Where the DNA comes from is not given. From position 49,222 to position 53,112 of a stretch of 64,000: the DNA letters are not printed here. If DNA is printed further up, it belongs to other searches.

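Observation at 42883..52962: DUF499 ATPase - small ORF - DUF1156 adenine methyltransferase - PLD/SNF2 helicase: restriction-like three-component module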

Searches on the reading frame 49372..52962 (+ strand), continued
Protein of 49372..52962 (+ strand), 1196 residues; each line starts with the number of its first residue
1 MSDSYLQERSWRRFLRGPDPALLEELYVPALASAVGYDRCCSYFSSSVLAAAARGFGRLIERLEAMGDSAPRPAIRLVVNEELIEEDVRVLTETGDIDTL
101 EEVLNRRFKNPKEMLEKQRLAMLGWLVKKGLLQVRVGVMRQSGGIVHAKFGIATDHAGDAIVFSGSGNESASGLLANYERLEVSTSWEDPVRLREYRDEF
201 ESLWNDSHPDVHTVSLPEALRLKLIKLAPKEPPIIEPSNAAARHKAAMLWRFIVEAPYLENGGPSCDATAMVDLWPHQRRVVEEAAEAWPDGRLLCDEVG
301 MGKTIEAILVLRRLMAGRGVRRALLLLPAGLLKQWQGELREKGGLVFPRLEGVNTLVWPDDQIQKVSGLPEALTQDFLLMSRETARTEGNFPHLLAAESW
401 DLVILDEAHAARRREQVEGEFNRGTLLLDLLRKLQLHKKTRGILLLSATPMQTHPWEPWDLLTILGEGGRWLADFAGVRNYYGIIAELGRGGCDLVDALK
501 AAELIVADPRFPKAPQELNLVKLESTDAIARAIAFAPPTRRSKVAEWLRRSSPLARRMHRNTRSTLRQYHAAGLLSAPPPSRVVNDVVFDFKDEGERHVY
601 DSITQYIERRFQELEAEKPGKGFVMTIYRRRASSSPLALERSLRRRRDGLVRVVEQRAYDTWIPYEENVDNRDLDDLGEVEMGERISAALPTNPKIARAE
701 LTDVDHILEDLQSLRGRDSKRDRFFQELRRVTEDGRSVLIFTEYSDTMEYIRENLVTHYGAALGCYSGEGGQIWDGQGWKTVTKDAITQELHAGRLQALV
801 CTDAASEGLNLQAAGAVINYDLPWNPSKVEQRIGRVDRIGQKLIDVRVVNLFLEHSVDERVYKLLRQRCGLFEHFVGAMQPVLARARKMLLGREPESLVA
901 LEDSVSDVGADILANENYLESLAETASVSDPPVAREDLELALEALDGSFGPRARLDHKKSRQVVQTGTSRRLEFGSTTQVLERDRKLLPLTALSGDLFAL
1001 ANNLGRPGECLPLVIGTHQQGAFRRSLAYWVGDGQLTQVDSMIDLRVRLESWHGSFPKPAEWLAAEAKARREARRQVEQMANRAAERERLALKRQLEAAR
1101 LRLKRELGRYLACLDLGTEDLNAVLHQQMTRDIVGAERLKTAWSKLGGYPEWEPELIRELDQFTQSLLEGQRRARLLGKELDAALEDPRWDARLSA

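Call 66: get_annotated_region(hit=H35, flank=8000)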
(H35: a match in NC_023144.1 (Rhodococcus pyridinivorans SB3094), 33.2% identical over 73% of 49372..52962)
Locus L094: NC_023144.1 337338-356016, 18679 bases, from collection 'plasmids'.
description: Rhodococcus pyridinivorans SB3094 plasmid unnamed, complete sequence
organism: Rhodococcus pyridinivorans SB3094 (NCBI taxid 1435356)
taxonomy: Bacteria; Actinomycetota; Actinomycetes; Mycobacteriales; Nocardiaceae; Rhodococcus; Rhodococcus pyridinivorans; Rhodococcus pyridinivorans SB3094
host: -; source: -; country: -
typing (MOB-suite, as given by PLSDB): non-mobilizable
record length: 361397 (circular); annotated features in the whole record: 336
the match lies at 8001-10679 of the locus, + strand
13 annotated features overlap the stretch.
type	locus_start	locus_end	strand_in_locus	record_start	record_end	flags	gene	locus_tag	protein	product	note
CDS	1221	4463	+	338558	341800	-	-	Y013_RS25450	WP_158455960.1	DUF499 domain-containing protein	-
CDS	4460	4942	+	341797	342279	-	-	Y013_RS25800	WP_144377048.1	hypothetical protein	-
CDS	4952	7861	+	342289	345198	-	-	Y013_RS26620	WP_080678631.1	DUF1156 domain-containing protein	-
CDS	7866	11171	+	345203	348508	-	-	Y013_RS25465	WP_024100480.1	SNF2-related protein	-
CDS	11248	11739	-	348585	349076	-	-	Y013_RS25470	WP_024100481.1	hypothetical protein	-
CDS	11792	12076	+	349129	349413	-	-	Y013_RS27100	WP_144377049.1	hypothetical protein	-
CDS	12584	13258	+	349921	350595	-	-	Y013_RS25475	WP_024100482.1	NYN domain-containing protein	-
CDS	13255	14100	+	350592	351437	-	-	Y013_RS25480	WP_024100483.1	hypothetical protein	-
CDS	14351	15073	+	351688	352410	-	-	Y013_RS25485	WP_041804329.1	hypothetical protein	-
CDS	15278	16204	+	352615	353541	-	-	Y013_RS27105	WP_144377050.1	hypothetical protein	-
CDS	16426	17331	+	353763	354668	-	-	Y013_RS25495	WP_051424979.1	DNA-processing protein DprA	GO:0009294 - DNA-mediated transformation [Evidence IEA]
CDS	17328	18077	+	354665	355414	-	-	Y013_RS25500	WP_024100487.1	hypothetical protein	-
CDS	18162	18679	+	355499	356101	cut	-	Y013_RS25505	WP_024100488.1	hypothetical protein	-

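Call 67: search_protein_families(library=pfam, proteins=[L093:1150-1791:+, L094:4460-4942:+, L091:2617-3204:+, L092:2623-3213:+, L011:5256-5906:+], max_evalue=1)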
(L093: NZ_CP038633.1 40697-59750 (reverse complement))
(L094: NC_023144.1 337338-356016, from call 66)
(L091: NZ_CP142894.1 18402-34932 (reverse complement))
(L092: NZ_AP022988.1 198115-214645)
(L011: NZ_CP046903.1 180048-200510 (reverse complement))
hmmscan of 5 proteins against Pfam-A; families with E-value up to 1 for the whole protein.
L093:1150-1791:+ (213 aa): 1 family
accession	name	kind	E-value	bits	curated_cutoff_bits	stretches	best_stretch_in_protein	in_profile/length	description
PF24728.1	DUF7680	-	1.1e-38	133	24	1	38-210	1-140/141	Domain of unknown function (DUF7680)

L094:4460-4942:+ (160 aa): 1 family
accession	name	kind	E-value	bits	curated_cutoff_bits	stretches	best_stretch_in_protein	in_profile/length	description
PF24728.1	DUF7680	-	5e-28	98.5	24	1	51-157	34-141/141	Domain of unknown function (DUF7680)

L091:2617-3204:+ (195 aa): 1 family
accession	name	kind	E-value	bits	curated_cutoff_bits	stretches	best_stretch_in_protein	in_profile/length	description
PF12635.12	DUF3780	-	2.8e-74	249.3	27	1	2-181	2-180/184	Protein of unknown function (DUF3780)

L092:2623-3213:+ (196 aa): 1 family
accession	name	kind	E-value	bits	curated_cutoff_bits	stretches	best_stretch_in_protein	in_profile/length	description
PF12635.12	DUF3780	-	9.3e-76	254.1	27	1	3-182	3-181/184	Protein of unknown function (DUF3780)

L011:5256-5906:+ (216 aa): 1 family
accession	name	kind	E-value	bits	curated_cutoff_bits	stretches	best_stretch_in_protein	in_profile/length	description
PF12635.12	DUF3780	-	9.9e-80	267.1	27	1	31-211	2-182/184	Protein of unknown function (DUF3780)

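Call 69: search_solved_structures(query=L011:5256-5906:+, max_evalue=0.01)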
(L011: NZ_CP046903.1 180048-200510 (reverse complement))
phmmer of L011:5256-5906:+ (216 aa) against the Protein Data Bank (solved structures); distinct sequences matched with E-value up to 0.01: 0.

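Call 70: search_solved_structures(query=L011:8968-11700:+, max_evalue=1e-30)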
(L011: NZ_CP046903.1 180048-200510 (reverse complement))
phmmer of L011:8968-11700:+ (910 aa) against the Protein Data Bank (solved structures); distinct sequences matched with E-value up to 1e-30: 0.

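Call 78: predict_structure(alignment_id=A5)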
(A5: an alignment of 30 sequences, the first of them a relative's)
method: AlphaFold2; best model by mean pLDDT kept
length: 216 residues; sequences in the alignment: 30
mean_pLDDT: 51.5   pTM: 0.42
mean pLDDT of the five models: 51.5, 48.8, 47.9, 47.8, 44.7
residues with pLDDT >= 90: 0; 70-90: 15; 50-70: 107; < 50: 94
segments of 3 or more residues with pLDDT < 50: 1-42, 114-122, 163-175, 188-216
pLDDT, mean of each block of 10 residues (from residue 1): 32 33 37 38 56 72 60 57 67 67 68 49 58 65 63 54 44 48 53 40 36 25
secondary structure, 60 per line:
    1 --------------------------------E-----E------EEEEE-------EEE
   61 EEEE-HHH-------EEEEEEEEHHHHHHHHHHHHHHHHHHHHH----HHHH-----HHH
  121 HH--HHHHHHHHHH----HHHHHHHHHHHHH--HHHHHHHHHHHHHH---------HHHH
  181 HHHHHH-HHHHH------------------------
elements in order: E46-50 E58-64 E76-83 H84-104 H109-112 H118-122 H125-134 H139-151 H154-167 H177-186 H188-192

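Call 95: search_protein_families(library=padloc, proteins=[L009:2560-5583:+, L009:6056-9001:+, L009:8998-12156:+, L011:2137-5253:+, L011:5927-8956:+, L011:8968-11700:+, L094:1221-4463:+, L094:4952-7861:+, L094:7866-11171:+], max_evalue=1e-20)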
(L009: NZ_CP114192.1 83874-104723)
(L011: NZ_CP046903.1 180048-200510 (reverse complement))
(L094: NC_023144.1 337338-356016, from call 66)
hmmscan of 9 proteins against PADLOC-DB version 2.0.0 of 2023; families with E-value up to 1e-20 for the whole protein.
L009:2560-5583:+ (1007 aa): 2 families
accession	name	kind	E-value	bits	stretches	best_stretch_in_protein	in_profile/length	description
PDLC00662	HmaC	-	1.7e-93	312.5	1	3-762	18-768/941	AAA+ ATPase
PDLC02192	DUF499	-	3e-39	132.6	1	28-714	33-675/1022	-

L009:6056-9001:+ (981 aa): 7 families
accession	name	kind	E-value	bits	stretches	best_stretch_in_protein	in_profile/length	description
PDLC00661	HmaB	-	1.4e-69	233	1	200-747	255-781/973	DNA-adenine methylase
PDLC00660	HmaB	-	7e-68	227.4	1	213-747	267-781/967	DNA-adenine methylase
PDLC02189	DUF1156_MTase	-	1.3e-44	150.7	1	337-722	385-705/944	-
PDLC03352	MTase_II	-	5.8e-34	115.1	0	371-576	394-599/1023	Type II methyltransferase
PDLC03233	MTase_II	-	1.2e-33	114.6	1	370-691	339-642/731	Type II methyltransferase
PDLC03314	MTase_II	-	1.2e-29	101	0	543-721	547-704/944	Type II methyltransferase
PDLC02541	PglX|PglXI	-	1.3e-21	74.5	1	523-682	474-611/919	PglXI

L009:8998-12156:+ (1052 aa): 24 families
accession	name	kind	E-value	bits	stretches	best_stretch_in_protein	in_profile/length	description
PDLC02500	BrxHI|BrxHII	-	6.3e-76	254.7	2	638-906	345-605/933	BrxHI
PDLC02193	PLD_Helicase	-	1.4e-69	233.3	2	623-913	561-837/905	-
PDLC02707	PbeA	-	3.2e-67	225.6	1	4-448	2-392/672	PbeA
PDLC02621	DrmD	-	1.3e-63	213.6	2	619-908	352-658/1040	DrmD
PDLC02623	DrmD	-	4.8e-63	211.3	1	305-947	103-699/1040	DrmD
PDLC00659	HmaA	-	1.8e-59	199.6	2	696-912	442-648/1176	SNF2 helicase / DEAD-box helicase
PDLC02619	DrmD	-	2.6e-57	192.6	2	631-912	265-572/872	DrmD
PDLC02704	PbeA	-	3.7e-57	192.2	1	5-446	2-395/682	PbeA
PDLC02504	BrxHI|BrxHII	-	1e-53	180.5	1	622-939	329-646/971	BrxHII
PDLC02620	DrmD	-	4.2e-50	168.7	1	629-911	330-614/1060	DrmD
PDLC02572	DrmA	-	2.7e-41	139.5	1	620-929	350-684/1043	DrmA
PDLC02843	DpdE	-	8.8e-39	131.1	1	298-498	153-312/1091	DpdE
PDLC02703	PbeA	-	9.6e-39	131.5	1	6-240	3-238/626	PbeA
PDLC02634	DrmD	-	5.2e-36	121.8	0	303-498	91-271/900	DrmD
PDLC02840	DpdE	-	8.9e-36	121.6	0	275-376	133-233/1091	DpdE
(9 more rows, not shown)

L011:2137-5253:+ (1038 aa): 2 families
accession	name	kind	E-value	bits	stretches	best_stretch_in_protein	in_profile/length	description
PDLC02192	DUF499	-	0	1501.7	1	2-1037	1-1022/1022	-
PDLC00662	HmaC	-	4.3e-47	158.9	1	36-643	44-686/941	AAA+ ATPase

L011:5927-8956:+ (1009 aa): 2 families
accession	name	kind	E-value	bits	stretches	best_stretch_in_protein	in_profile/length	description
PDLC02189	DUF1156_MTase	-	0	1450.9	1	5-1007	2-944/944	-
PDLC03314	MTase_II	-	6.8e-254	843.2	2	173-986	111-914/944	Type II methyltransferase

L011:8968-11700:+ (910 aa): 18 families
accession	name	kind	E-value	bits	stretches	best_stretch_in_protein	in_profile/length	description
PDLC02193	PLD_Helicase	-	0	1420.6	1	1-910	1-905/905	-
PDLC02621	DrmD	-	2.7e-46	156.3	1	659-828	476-648/1040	DrmD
PDLC02623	DrmD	-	3.8e-37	125.6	1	679-842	509-662/1040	DrmD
PDLC02619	DrmD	-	3.2e-36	122.8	1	759-841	489-571/872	DrmD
PDLC02572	DrmA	-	7.5e-36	121.5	0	646-820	461-638/1043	DrmA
PDLC00659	HmaA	-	3.6e-34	115.8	1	701-834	516-640/1176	SNF2 helicase / DEAD-box helicase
PDLC02500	BrxHI|BrxHII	-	3.8e-33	113.1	1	746-868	517-634/933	BrxHI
PDLC02707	PbeA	-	5.9e-31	105.7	1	6-380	11-393/672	PbeA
PDLC02632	DrmD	-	4.4e-30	102.8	0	660-824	478-645/662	DrmD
PDLC02634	DrmD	-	5.7e-30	101.8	0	661-835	437-614/900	DrmD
PDLC02843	DpdE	-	4e-29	99.1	0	662-840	531-704/1091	DpdE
PDLC02633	DrmD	-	4.3e-28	95.8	0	667-817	489-642/839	DrmD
PDLC02704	PbeA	-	2.3e-27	93.8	1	7-378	11-396/682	PbeA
PDLC02504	BrxHI|BrxHII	-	5.3e-27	92.2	0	740-863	517-638/971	BrxHII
PDLC02620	DrmD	-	4.9e-26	89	0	758-867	532-642/1060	DrmD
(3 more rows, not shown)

L094:1221-4463:+ (1080 aa): 2 families
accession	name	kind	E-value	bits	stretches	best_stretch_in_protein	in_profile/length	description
PDLC00662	HmaC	-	3.1e-95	318.2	1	3-820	5-810/941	AAA+ ATPase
PDLC02192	DUF499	-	2.1e-40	136.4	1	3-766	3-714/1022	-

L094:4952-7861:+ (969 aa): 6 families
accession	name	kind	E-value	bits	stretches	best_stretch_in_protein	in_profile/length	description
PDLC00661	HmaB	-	9.7e-81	269.9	1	226-854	262-875/973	DNA-adenine methylase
PDLC00660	HmaB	-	1.8e-78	262.5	1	227-853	262-868/967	DNA-adenine methylase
PDLC02189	DUF1156_MTase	-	8.3e-47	158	1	341-719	383-700/944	-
PDLC03233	MTase_II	-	4.9e-35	119.2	1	144-677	118-626/731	Type II methyltransferase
PDLC03352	MTase_II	-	3.5e-34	115.8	0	340-768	358-816/1023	Type II methyltransferase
PDLC03314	MTase_II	-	1.3e-27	94.3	0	549-719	552-700/944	Type II methyltransferase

L094:7866-11171:+ (1101 aa): 23 families
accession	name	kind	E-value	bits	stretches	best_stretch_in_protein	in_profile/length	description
PDLC02500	BrxHI|BrxHII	-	3.6e-65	219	2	652-915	343-600/933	BrxHI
PDLC02707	PbeA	-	3.8e-63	212.1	1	35-457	2-391/672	PbeA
PDLC02621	DrmD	-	1e-62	210.7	2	637-1077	354-805/1040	DrmD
PDLC02193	PLD_Helicase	-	4.1e-58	195.3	1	338-926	248-836/905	-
PDLC02704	PbeA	-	8.7e-56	187.7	1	38-386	4-326/682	PbeA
PDLC00659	HmaA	-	6.6e-52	174.6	1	311-475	97-256/1176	SNF2 helicase / DEAD-box helicase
PDLC02619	DrmD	-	7.4e-52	174.6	2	636-936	254-582/872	DrmD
PDLC02623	DrmD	-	9e-52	174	1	639-943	401-678/1040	DrmD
PDLC02504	BrxHI|BrxHII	-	2e-51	173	1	633-965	324-656/971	BrxHII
PDLC02703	PbeA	-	4.2e-40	136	1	40-330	6-258/626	PbeA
PDLC02620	DrmD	-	5.3e-39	131.9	1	634-911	319-600/1060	DrmD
PDLC02572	DrmA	-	5.4e-38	128.6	0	304-456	112-261/1043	DrmA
PDLC02843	DpdE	-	5e-37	125.3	1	303-972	143-755/1091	DpdE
PDLC02633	DrmD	-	4.8e-36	122.1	0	782-923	527-662/839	DrmD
PDLC02634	DrmD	-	7.1e-36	121.4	1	309-508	82-271/900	DrmD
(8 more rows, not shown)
